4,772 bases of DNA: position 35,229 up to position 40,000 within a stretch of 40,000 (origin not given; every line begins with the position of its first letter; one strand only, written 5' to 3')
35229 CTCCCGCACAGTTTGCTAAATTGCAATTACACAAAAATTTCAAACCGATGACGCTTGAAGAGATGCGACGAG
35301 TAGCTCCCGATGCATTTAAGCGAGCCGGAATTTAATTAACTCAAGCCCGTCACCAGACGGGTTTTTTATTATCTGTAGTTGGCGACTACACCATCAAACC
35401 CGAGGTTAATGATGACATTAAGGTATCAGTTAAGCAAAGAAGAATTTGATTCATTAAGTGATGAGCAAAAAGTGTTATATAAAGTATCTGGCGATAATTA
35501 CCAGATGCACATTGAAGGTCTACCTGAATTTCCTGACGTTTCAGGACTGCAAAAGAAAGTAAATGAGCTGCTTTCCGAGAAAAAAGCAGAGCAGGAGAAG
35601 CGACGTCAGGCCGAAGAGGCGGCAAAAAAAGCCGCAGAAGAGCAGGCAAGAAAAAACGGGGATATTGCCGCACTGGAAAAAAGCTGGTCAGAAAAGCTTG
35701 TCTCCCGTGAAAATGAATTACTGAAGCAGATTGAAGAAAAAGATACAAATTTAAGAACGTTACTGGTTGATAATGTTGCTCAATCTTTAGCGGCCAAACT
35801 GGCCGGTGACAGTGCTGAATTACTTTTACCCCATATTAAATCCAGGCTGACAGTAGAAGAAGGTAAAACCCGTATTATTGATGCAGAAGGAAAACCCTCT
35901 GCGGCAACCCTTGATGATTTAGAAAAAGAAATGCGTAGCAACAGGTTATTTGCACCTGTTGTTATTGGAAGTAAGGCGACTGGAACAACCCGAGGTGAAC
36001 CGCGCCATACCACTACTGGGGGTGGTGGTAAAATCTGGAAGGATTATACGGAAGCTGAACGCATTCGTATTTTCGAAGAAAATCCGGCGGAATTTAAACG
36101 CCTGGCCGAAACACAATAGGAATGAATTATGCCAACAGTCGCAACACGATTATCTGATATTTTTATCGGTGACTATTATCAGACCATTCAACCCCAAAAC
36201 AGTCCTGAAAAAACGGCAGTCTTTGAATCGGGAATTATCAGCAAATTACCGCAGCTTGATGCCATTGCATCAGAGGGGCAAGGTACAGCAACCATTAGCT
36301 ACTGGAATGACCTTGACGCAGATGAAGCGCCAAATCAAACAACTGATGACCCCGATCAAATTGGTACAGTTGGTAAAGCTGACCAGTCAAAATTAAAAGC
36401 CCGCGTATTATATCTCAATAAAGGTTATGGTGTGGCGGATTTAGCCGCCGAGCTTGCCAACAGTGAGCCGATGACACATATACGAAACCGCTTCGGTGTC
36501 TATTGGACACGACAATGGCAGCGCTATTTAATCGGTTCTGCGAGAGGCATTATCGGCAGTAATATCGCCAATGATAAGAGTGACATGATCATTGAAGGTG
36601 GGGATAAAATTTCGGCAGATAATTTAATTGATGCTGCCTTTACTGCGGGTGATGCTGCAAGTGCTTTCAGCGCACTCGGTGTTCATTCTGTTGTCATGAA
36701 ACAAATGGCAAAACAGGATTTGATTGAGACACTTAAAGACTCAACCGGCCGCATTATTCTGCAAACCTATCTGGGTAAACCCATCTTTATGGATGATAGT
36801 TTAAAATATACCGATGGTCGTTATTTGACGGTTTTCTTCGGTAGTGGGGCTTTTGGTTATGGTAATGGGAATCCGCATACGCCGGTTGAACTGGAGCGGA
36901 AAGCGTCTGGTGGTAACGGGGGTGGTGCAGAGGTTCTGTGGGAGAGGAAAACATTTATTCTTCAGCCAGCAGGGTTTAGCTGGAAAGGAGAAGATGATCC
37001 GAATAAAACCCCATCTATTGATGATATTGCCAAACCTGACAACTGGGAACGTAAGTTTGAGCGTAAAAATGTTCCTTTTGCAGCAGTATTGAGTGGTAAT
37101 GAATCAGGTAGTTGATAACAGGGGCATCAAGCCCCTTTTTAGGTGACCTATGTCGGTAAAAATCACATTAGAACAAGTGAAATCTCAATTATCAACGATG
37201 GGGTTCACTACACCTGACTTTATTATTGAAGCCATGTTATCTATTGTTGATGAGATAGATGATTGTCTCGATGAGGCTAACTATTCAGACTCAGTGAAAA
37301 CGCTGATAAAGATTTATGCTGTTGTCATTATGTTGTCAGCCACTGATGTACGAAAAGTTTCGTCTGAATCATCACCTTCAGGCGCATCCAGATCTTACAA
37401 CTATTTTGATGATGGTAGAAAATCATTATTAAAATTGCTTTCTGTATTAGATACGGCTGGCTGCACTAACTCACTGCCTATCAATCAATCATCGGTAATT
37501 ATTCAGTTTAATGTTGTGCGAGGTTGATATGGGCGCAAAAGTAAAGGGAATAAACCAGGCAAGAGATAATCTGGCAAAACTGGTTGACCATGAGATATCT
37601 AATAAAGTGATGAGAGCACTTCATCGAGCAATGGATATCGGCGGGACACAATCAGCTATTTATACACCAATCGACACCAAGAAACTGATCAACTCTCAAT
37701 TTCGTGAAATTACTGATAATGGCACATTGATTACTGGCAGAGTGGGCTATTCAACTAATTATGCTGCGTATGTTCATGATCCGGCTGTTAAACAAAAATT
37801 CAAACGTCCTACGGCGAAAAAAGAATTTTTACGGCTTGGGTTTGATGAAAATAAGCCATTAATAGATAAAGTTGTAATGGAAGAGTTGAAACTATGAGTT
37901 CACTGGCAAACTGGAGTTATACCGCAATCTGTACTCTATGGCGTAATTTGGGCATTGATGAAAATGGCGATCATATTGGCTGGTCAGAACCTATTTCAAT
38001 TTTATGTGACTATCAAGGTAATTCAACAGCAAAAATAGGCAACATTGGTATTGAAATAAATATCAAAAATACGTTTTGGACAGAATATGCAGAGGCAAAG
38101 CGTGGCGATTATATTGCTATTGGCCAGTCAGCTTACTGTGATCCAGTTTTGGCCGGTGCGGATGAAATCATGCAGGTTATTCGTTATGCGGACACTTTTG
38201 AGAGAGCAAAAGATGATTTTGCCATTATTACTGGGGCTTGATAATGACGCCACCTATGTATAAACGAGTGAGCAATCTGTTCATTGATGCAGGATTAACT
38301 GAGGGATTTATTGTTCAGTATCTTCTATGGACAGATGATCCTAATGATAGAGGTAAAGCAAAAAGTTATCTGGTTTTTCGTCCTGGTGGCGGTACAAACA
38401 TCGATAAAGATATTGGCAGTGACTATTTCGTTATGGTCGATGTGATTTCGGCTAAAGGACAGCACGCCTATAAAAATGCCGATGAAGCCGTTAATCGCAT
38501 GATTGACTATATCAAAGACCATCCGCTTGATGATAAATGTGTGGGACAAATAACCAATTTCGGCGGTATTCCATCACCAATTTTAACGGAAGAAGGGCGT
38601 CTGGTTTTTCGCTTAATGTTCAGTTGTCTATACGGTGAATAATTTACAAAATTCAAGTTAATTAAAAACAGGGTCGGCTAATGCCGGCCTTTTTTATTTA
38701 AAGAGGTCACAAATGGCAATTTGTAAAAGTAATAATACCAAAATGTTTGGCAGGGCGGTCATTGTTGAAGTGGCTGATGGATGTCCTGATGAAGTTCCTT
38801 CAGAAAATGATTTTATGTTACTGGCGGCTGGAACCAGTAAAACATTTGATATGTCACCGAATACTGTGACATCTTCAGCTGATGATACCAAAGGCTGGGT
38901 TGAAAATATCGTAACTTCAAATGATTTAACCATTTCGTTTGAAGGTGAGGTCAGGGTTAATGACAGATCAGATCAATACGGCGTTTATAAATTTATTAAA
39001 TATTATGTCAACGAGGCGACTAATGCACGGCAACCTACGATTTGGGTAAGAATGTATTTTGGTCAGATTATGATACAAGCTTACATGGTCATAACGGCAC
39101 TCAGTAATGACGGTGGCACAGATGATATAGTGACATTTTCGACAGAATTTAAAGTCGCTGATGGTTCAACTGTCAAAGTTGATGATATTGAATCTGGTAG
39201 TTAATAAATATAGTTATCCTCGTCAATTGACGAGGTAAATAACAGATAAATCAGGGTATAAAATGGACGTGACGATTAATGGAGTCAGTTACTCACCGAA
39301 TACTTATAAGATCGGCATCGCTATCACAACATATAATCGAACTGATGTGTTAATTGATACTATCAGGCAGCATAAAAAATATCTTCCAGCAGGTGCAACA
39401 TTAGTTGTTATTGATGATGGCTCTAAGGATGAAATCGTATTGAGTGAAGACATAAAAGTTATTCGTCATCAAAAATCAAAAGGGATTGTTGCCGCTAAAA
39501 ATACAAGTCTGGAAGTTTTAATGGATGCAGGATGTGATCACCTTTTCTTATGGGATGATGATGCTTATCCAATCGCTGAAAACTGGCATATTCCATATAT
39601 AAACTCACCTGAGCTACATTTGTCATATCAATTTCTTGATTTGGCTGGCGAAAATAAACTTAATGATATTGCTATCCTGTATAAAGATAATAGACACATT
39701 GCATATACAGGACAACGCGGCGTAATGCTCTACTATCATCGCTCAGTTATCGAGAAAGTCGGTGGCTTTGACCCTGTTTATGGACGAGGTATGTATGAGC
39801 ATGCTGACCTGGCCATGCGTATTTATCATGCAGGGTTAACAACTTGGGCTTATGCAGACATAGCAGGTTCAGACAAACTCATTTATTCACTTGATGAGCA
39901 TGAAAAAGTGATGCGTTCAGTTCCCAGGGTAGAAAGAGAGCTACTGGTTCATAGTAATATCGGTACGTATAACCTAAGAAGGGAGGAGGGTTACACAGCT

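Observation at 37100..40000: Capsid and tail-tube proteins share an identical C-terminal E-S-G-S tag, next to a GT2 glycosyltransferase where tail chaperones are expected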

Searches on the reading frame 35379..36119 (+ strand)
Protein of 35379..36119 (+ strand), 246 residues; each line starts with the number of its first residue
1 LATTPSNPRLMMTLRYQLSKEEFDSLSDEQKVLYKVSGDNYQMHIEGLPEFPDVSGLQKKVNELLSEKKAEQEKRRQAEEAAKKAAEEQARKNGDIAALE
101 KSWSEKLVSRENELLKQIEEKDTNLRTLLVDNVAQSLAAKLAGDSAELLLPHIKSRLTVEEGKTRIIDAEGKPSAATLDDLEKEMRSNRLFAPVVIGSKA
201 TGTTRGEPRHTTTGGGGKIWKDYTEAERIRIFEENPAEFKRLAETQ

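Call 5: search_protein_families(library=pfam, proteins=[window:35379-36119:+], max_evalue=0.01)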
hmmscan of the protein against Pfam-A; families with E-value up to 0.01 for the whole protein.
window:35379-36119:+ (246 aa): 0 families

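Call 6: search_protein_families(library=phrogs, proteins=[window:35379-36119:+], max_evalue=0.001)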
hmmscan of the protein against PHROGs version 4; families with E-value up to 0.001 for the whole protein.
window:35379-36119:+ (246 aa): 1 family
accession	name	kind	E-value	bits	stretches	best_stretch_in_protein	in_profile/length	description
phrog_206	-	head and packaging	2.7e-48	166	1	16-244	4-261/263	head scaffolding protein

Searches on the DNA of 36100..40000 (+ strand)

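Call 3: search_dna_similar(query=window:36100-40000:+, collection=phages, mode=near)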
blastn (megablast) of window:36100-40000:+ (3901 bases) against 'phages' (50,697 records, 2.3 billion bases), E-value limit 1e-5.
No match.

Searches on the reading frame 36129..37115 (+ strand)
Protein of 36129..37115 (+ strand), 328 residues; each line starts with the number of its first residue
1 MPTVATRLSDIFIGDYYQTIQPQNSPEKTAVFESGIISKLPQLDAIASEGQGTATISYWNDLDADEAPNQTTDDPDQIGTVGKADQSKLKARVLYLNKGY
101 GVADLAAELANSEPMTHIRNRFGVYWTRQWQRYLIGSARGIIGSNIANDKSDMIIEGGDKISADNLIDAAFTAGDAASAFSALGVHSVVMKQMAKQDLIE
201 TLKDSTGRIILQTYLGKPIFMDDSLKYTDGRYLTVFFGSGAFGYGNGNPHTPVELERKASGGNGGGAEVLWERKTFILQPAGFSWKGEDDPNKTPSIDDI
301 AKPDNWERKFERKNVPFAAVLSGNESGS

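Call 5: search_protein_families(library=pfam, proteins=[window:36129-37115:+], max_evalue=0.01)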
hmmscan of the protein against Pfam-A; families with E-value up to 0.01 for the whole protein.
window:36129-37115:+ (328 aa): 2 families
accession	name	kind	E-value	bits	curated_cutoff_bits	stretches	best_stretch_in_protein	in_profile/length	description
PF20036.5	Gp13-like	-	2.6e-06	27.4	26.4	1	142-310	134-303/313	Major capsid protein 13-like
PF05065.19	Phage_capsid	-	0.0024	17.8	24.2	1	154-226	143-214/280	Phage capsid family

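Call 6: search_protein_families(library=phrogs, proteins=[window:36129-37115:+], max_evalue=0.001)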
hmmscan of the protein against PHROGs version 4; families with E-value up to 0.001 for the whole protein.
window:36129-37115:+ (328 aa): 3 families
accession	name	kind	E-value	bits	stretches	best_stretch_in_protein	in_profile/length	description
phrog_247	-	head and packaging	1.4e-95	321.5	1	5-320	5-335/351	major head protein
phrog_15288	-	head and packaging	2.3e-31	109.8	1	165-321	11-168/172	major head protein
phrog_19632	-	unknown function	5e-17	63.2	1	5-146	3-140/149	-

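Call 31: find_related_loci(query=window:36129-37115:+, collection=viral_contigs, flank=10000)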
Query window:36129-37115:+ (328 aa) in viral_contigs; peptide patterns used: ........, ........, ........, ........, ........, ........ (x = any residue, [..] = any of these).
31 stretches matched a pattern; 29 encode a relative of the query (tblastn E <= 1e-3); 28 distinct loci.
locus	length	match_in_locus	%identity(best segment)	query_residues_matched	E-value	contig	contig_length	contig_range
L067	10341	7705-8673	85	6-328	0e+0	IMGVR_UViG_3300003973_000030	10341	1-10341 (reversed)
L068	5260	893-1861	85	6-328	0e+0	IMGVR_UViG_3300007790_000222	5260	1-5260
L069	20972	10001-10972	85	6-328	9e-175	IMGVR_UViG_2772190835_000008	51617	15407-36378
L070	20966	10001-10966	77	1-322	7e-174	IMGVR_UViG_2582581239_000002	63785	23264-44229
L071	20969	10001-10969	76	1-323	8e-171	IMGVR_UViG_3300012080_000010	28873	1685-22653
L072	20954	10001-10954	77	5-322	4e-170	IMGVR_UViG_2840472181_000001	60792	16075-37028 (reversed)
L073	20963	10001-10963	77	3-323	8e-170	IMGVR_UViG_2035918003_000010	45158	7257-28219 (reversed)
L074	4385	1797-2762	76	5-326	3e-174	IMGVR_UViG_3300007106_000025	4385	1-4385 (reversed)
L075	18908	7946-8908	73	1-322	8e-165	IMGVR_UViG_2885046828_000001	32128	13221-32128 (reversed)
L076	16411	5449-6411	73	1-322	2e-161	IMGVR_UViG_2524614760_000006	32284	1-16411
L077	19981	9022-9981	71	1-321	1e-158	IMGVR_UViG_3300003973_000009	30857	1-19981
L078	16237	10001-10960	71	1-321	1e-157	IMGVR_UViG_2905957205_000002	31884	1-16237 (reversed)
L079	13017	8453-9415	69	1-323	1e-152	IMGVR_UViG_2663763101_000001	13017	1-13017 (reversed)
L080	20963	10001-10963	68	1-323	4e-152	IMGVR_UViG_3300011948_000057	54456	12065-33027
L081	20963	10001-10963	68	1-323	4e-152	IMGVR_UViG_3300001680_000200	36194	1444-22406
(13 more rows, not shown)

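Call 94: find_encoding_contigs(protein=window:36129-37115:+, flank=10000, max_places=4)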
Protein window:36129-37115:+ (328 aa): no gene with exactly this product is on record in the collection.

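Call 99: search_protein_families(library=phrogs, proteins=[L203:12574-13290:+, L203:12027-12626:+, L203:10585-12030:+, L203:2202-3191:+], max_evalue=0.00001)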
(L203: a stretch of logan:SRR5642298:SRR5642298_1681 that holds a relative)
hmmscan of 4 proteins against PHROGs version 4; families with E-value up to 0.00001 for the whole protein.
L203:12574-13290:+ (238 aa): 2 families
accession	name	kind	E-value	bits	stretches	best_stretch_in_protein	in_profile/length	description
phrog_791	-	unknown function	9.7e-82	274.9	1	20-235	2-219/227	-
phrog_29657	-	unknown function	1.8e-19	70.7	1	189-226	1-38/59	-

L203:12027-12626:+ (199 aa): 1 family
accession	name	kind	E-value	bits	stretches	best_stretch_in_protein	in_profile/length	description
phrog_854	-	moron, auxiliary metabolic gene and host takeover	2.5e-64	217.9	1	8-198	3-199/211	glucosyltransferase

L203:10585-12030:+ (481 aa): 3 families
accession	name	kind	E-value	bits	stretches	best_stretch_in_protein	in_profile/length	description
phrog_1579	-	moron, auxiliary metabolic gene and host takeover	2.8e-209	697.1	1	1-481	2-482/482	glycosyltransferase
phrog_2456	-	moron, auxiliary metabolic gene and host takeover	1.3e-56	192.9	1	15-251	3-238/239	glycosyltransferase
phrog_8858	-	moron, auxiliary metabolic gene and host takeover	1.3e-13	51.5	1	63-216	50-195/395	glycosyltransferase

L203:2202-3191:+ (329 aa): 3 families
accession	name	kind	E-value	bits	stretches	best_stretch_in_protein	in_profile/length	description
phrog_247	-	head and packaging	4.7e-93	313.2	1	1-324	3-342/351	major head protein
phrog_15288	-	head and packaging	8.2e-36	124.3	1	162-325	10-171/172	major head protein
phrog_19632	-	unknown function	5.7e-27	95.5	1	1-141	1-138/149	-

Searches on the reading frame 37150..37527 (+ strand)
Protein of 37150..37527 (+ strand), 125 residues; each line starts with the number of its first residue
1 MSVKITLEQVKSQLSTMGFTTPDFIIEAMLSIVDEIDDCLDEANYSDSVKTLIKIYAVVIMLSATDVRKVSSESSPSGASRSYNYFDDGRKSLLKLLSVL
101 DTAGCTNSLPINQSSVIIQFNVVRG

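Call 5: search_protein_families(library=pfam, proteins=[window:37150-37527:+], max_evalue=0.01)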
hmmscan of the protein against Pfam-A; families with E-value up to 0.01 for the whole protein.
window:37150-37527:+ (125 aa): 1 family
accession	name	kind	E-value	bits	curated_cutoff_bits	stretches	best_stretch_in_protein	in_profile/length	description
PF24085.1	DUF7370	-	2e-38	132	27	1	5-124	2-123/124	Family of unknown function (DUF7370)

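Call 6: search_protein_families(library=phrogs, proteins=[window:37150-37527:+], max_evalue=0.001)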
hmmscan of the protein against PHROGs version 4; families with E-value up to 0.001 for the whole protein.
window:37150-37527:+ (125 aa): 1 family
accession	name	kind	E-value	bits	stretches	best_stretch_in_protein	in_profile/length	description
phrog_786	-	unknown function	1.7e-37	129.4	1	4-125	3-124/128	-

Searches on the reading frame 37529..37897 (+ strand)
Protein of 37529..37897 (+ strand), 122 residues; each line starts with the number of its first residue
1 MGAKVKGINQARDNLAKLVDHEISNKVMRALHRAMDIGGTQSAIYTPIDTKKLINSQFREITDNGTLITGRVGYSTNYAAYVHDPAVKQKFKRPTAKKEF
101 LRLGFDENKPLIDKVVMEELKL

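Call 5: search_protein_families(library=pfam, proteins=[window:37529-37897:+], max_evalue=0.01)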
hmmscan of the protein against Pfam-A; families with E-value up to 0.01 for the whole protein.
window:37529-37897:+ (122 aa): 0 families

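Call 6: search_protein_families(library=phrogs, proteins=[window:37529-37897:+], max_evalue=0.001)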
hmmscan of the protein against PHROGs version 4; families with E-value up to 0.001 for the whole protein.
window:37529-37897:+ (122 aa): 1 family
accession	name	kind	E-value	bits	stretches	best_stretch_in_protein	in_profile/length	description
phrog_5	-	connector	1.4e-15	58.8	1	1-121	91-206/239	tail completion or Neck1 protein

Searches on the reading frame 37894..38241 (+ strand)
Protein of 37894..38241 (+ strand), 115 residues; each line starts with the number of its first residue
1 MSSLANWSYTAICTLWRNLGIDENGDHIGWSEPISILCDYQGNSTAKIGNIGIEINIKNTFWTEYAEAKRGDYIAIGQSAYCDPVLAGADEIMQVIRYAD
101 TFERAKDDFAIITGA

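Call 5: search_protein_families(library=pfam, proteins=[window:37894-38241:+], max_evalue=0.01)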
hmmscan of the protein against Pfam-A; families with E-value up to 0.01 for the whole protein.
window:37894-38241:+ (115 aa): 0 families

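Call 6: search_protein_families(library=phrogs, proteins=[window:37894-38241:+], max_evalue=0.001)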
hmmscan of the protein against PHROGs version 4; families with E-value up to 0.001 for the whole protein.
window:37894-38241:+ (115 aa): 1 family
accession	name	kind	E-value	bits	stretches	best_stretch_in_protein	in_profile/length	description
phrog_797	-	unknown function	1.2e-44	152.2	1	1-114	1-117/117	-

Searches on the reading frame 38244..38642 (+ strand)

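Call 5: search_protein_families(library=pfam, proteins=[window:38244-38642:+], max_evalue=0.01)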
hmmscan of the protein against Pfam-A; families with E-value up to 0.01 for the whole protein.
window:38244-38642:+ (132 aa): 1 family
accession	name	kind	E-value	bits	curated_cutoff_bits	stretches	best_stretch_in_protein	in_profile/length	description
PF23842.1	Phage_tail_terminator_3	-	5.1e-44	149.7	27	1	2-132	1-125/125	Phage tail termination protein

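Call 6: search_protein_families(library=phrogs, proteins=[window:38244-38642:+], max_evalue=0.001)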
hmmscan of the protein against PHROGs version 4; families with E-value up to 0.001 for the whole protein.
window:38244-38642:+ (132 aa): 1 family
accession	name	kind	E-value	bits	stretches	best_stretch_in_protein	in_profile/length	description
phrog_782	-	unknown function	1.5e-43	149.1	1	1-131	1-128/129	-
